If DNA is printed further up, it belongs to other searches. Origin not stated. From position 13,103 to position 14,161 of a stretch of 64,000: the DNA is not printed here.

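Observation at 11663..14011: AT-rich four-gene cassette: PD-(D/E)xK nuclease, TM protein, Zn-ribbon, HEPN (RNxxxH), a candidate novel defence/abortive-infection system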

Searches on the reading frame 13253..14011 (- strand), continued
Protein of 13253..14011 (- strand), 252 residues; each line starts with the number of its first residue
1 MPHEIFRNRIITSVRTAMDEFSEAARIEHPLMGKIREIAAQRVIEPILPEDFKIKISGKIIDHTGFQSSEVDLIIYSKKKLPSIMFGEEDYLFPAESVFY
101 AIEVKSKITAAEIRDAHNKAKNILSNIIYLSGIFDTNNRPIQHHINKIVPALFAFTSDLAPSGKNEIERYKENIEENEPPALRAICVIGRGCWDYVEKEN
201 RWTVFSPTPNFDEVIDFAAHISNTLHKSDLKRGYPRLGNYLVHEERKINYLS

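Call 69: search_dna_similar(query=window:13253-14011:-, collection=plasmids, mode=protein, max_evalue=0.001, max_rows=15)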
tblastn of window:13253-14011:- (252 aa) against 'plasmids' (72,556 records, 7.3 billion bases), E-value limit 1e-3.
Records with a match: 36; places in all: 36; records where one place covers at least 80% of the query: 1.
Best place of each record, by identity: <60% 36.
By first word of the organism name: Xanthomonas 20; Rhodococcus 3; Streptomyces 2; Pseudomonas 2; Aliarcobacter 1; Paracoccus 1; Acetobacter 1; Polaromonas 1; Ensifer 1; Janthinobacterium 1; and 3 more.
By predicted mobility (MOB-suite, as given by PLSDB): mobilizable 26; conjugative 6; non-mobilizable 4.
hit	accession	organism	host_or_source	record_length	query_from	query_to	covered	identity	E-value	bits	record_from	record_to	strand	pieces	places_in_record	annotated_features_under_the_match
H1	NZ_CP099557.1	Aliarcobacter cryaerophilus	Chicken meat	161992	3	203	80%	30.0%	2e-11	71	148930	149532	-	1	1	DUF6602 domain-containing protein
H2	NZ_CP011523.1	Streptomyces sp. CFMR 7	-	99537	1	225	89%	26.5%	2e-8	62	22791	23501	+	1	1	DUF6602 domain-containing protein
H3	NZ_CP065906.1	Paracoccus marcusii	Cancer pagurus,whole ...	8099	16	194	71%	28.0%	7e-7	57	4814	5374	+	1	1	DUF6602 domain-containing protein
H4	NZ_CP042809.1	Acetobacter oryzoeni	vinegar,vinegar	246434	18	191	69%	26.8%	6e-6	54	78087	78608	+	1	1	DUF6602 domain-containing protein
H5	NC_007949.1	Polaromonas sp. JS666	-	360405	10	195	74%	24.6%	2e-4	50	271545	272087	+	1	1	DUF6602 domain-containing protein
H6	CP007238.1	Ensifer adhaerens OV14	-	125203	29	191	65%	26.3%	2e-4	49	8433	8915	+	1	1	none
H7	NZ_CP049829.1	Janthinobacterium lividum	single organism,water pond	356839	31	158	51%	32.8%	4e-7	58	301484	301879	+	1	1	DUF6602 domain-containing protein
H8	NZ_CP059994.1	Xanthomonas citri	Citrus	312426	4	123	48%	32.2%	9e-8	60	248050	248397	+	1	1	DUF6602 domain-containing protein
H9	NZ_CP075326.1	Xanthomonas citri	citrus,citrus leaves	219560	4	123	48%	32.2%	9e-8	60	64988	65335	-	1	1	DUF6602 domain-containing protein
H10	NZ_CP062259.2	Xanthomonas sp. WG16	citrus,citrus leaves,leaves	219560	4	123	48%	32.2%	9e-8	60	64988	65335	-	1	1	DUF6602 domain-containing protein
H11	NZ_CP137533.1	Xanthomonas euvesicatoria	tomato,cell culture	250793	4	123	48%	32.2%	9e-8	60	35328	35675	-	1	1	DUF6602 domain-containing protein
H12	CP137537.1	Xanthomonas euvesicatoria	tomato,cell culture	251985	4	123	48%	32.2%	9e-8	60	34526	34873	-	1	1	DUF6602 domain-containing protein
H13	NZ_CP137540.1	Xanthomonas euvesicatoria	tomato,cell culture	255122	4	123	48%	32.2%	9e-8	60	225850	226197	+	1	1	DUF6602 domain-containing protein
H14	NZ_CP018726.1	Xanthomonas vesicatoria ATCC 35937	Solanum lycopersicum,pathogen culture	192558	4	123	48%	31.4%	4e-6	55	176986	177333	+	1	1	DUF6602 domain-containing protein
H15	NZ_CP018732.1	Xanthomonas hortorum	Solanum lycopersicum,pathogen ...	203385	4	123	48%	31.4%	4e-6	55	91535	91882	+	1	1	DUF6602 domain-containing protein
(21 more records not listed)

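Call 70: fold_search(model_id=the predicted structure, library=pdb)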
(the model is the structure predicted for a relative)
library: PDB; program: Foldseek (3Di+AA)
matches with E <= 10: 361; with E <= 0.001: 15
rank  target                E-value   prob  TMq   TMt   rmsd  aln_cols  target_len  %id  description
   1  6q1h_G                1.6e-14  1.00  0.74  0.78   3.6       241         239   16  Structure of P. aeruginosa ATCC27853 NucC, cAAA-bound form (released 2019-12-25)
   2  7zgv_A                1.8e-14  1.00  0.73  0.75   3.7       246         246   19  Serratia NucC bound to cA3 (released 2022-10-26)
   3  6p7p_B                2.2e-14  1.00  0.76  0.79   3.3       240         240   17  Structure of E. coli MS115-1 NucC, cAAA-bound form (released 2019-12-25)
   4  6q1h_A                2.4e-14  1.00  0.74  0.78   3.6       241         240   16  Structure of P. aeruginosa ATCC27853 NucC, cAAA-bound form (released 2019-12-25)
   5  7zgw_B                2.7e-14  1.00  0.77  0.81   3.3       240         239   18  Serratia NucC apo form (released 2022-10-26)
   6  7zgw_C                2.7e-14  1.00  0.72  0.81   4.0       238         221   16  Serratia NucC apo form (released 2022-10-26)
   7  6uxf                  6.8e-14  1.00  0.75  0.78   3.6       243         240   16  Structure of V. metoecus NucC, hexamer form (released 2019-12-25)
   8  6p7p_A                7.7e-14  1.00  0.76  0.79   3.8       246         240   17  Structure of E. coli MS115-1 NucC, cAAA-bound form (released 2019-12-25)
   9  6p7p_C                9.3e-14  1.00  0.76  0.78   3.4       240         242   18  Structure of E. coli MS115-1 NucC, cAAA-bound form (released 2019-12-25)
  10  6uxg_A                9.3e-14  1.00  0.61  0.66   6.1       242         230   16  Structure of V. metoecus NucC, trimer form (released 2019-12-25)
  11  7zgw_A                2.2e-13  1.00  0.75  0.79   3.6       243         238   18  Serratia NucC apo form (released 2022-10-26)
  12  6p7o                  2.9e-13  1.00  0.67  0.74   4.4       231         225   17  Structure of E. coli MS115-1 NucC, Apo form (released 2019-12-25)
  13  7zgw_F                4.7e-13  1.00  0.72  0.79   3.3       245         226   16  Serratia NucC apo form (released 2022-10-26)
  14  7zgw_D                1.8e-12  1.00  0.73  0.81   4.0       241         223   16  Serratia NucC apo form (released 2022-10-26)
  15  1fiu_A                9.0e-04  0.95  0.32  0.29  12.1       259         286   10  TETRAMERIC RESTRICTION ENDONUCLEASE NGOMIV IN COMPLEX WITH CLEAVED DNA (released 2001-02-07)
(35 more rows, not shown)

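Call 90: find_related_loci(query=A1, collection=metagenome_contigs, flank=6000)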
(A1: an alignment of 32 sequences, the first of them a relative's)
Query A1 (252 aa) in metagenome_contigs; peptide patterns used: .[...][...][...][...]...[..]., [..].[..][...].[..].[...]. (x = any residue, [..] = any of these).
246 stretches matched a pattern; 139 encode a relative of the query (tblastn E <= 1e-3); the best 80 are kept; 80 distinct loci.
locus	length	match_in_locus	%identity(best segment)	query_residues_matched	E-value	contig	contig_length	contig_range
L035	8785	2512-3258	80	1-249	4e-139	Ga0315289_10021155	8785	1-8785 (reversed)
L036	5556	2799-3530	52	1-242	8e-78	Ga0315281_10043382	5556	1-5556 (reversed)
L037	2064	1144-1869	50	1-242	4e-79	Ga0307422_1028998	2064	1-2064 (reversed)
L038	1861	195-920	48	1-242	4e-75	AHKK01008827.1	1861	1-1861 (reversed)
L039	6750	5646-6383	47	1-247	4e-72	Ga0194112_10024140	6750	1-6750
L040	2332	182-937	50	1-248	3e-70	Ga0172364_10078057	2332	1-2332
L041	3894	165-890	47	1-242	2e-67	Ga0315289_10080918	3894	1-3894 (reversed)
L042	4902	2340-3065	45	1-244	2e-66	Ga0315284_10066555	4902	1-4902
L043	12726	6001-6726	48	1-242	2e-65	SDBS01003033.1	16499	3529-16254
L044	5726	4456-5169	44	5-242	1e-63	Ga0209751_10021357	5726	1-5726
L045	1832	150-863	44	5-242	1e-65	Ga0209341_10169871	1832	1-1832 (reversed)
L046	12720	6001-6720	48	1-242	2e-62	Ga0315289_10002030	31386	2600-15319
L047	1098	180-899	45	1-244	1e-64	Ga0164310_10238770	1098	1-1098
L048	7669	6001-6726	45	1-242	4e-60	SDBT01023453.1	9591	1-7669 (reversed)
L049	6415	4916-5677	44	1-245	7e-60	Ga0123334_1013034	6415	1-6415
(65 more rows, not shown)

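Call 91: search_protein_families(library=phrogs, proteins=[window:13253-14011:-], max_evalue=0.01)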
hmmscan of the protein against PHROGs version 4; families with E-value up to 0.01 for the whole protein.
window:13253-14011:- (252 aa): 1 family
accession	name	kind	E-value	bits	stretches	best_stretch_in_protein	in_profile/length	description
phrog_32765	-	unknown function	1.8e-08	35.1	1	30-156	50-172/311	-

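Call 94: search_protein_families(library=pfam, proteins=[L035:846-1412:+, L035:1548-2288:-, L035:3608-3931:+, L035:3871-5031:+, L035:5123-5926:+, L035:6024-6395:+, L035:7034-8380:+, L032:2047-2616:+, L032:4379-4987:-, L032:5099-5794:-], max_evalue=0.001)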
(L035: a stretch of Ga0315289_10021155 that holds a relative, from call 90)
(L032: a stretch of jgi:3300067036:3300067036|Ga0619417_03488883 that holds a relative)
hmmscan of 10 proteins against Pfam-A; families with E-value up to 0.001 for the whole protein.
L035:846-1412:+ (188 aa): 2 families
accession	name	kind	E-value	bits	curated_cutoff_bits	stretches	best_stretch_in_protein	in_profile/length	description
PF13975.11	gag-asp_proteas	-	3.6e-10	40.7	28.2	1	61-141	9-92/92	gag-polyprotein putative aspartyl protease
PF13650.11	Asp_protease_2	-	2.4e-09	38.2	24.3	1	60-137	8-89/90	Aspartyl protease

L035:1548-2288:- (246 aa): 0 families

L035:3608-3931:+ (107 aa): 1 family
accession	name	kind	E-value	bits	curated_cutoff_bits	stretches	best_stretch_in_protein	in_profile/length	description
PF20586.3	DUF6788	-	4.6e-14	52.9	27.2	1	5-102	2-102/103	Family of unknown function (DUF6788)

L035:3871-5031:+ (386 aa): 1 family
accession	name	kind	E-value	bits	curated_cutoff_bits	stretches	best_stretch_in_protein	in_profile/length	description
PF01609.27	DDE_Tnp_1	-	7.8e-06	26.2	23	1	164-291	69-175/200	Transposase DDE domain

L035:5123-5926:+ (267 aa): 1 family
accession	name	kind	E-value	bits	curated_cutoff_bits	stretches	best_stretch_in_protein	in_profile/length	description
PF10137.14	CAP12-PCTIR_TIR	-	1.1e-26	93.6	24.7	1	132-245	1-118/119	CAP12/Pycsar effector protein, TIR domain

L035:6024-6395:+ (123 aa): 1 family
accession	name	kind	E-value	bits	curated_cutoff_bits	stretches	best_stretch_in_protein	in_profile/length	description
PF01527.26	HTH_Tnp_1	-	1.6e-10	41.5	24.1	1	19-99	2-74/75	Transposase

L035:7034-8380:+ (448 aa): 7 families
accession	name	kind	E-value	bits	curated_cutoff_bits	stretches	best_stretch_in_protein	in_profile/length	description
PF13487.12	HD_5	-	4.1e-38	131.2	27.2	1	268-431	4-170/170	HD domain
PF00072.30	Response_reg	-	5.2e-23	81.8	30.2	1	6-116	1-110/111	Response regulator receiver domain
PF01966.28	HD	-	6.3e-20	72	22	1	279-400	2-116/116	HD domain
PF00989.32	PAS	-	2.5e-11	44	22.6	1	137-239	4-113/113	PAS fold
PF08448.16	PAS_4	-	1.3e-08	35.5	23.1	1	140-243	1-109/110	PAS fold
PF13426.13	PAS_9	-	3.8e-06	27.5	27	1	145-240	2-102/103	PAS domain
PF13188.13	PAS_8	-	1.8e-05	24.9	21.8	1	136-185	3-49/65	PAS domain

L032:2047-2616:+ (189 aa): 0 families

L032:4379-4987:- (202 aa): 0 families

L032:5099-5794:- (231 aa): 0 families

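Call 97: find_related_loci(query=A1, collection=viral_contigs, flank=4000)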
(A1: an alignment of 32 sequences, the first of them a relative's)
Query A1 (252 aa) in viral_contigs; peptide patterns used: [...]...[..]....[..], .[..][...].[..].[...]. (x = any residue, [..] = any of these).
129 stretches matched a pattern; 3 encode a relative of the query (tblastn E <= 1e-3); 3 distinct loci.
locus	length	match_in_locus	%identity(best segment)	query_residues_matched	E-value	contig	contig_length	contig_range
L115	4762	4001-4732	30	1-242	8e-33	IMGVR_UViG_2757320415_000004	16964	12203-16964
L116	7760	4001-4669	33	20-242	2e-32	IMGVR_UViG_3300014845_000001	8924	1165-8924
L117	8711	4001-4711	31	3-246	1e-28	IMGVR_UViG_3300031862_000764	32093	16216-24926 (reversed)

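Call 116: search_protein_families(library=pfam, alignment_id=A6, max_evalue=0.00001)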
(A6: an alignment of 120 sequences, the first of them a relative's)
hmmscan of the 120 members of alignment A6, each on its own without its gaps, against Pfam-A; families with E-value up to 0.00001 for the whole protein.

A. member 1, L035:1551-2288:- (246 aa): 0 families

B. families by the number of members that match (of 120 scanned): 101 families (the first 25 are shown)
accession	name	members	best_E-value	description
PF00378.25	ECH_1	2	4.3e-75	Enoyl-CoA hydratase/isomerase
PF07690.21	MFS_1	2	1.8e-55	Major Facilitator Superfamily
PF16113.10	ECH_2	2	3.6e-46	Enoyl-CoA hydratase/isomerase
PF13676.11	TIR_2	2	1.6e-19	TIR domain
PF13304.12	AAA_21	2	2.3e-18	AAA domain, putative AbiEii toxin, Type IV TA system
PF13175.12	AAA_15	2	4.3e-16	AAA ATPase domain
PF02463.25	SMC_N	2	2.8e-11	RecF/RecN/SMC N terminal domain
PF01844.29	HNH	2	5.4e-10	HNH endonuclease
PF07719.23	TPR_2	2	5.5e-10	Tetratricopeptide repeat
PF11185.13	DUF2971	2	7.2e-10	Protein of unknown function (DUF2971)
PF00005.33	ABC_tran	2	6.4e-07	ABC transporter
PF00133.28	tRNA-synt_1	1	2.2e-118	tRNA synthetases class I (I, L, M and V)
PF00120.29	Gln-synt_C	1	5e-99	Glutamine synthetase, catalytic domain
PF18998.6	Flg_new_2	1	1e-82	Divergent InlB B-repeat domain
PF00933.27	Glyco_hydro_3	1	8.2e-71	Glycosyl hydrolase family 3 N terminal domain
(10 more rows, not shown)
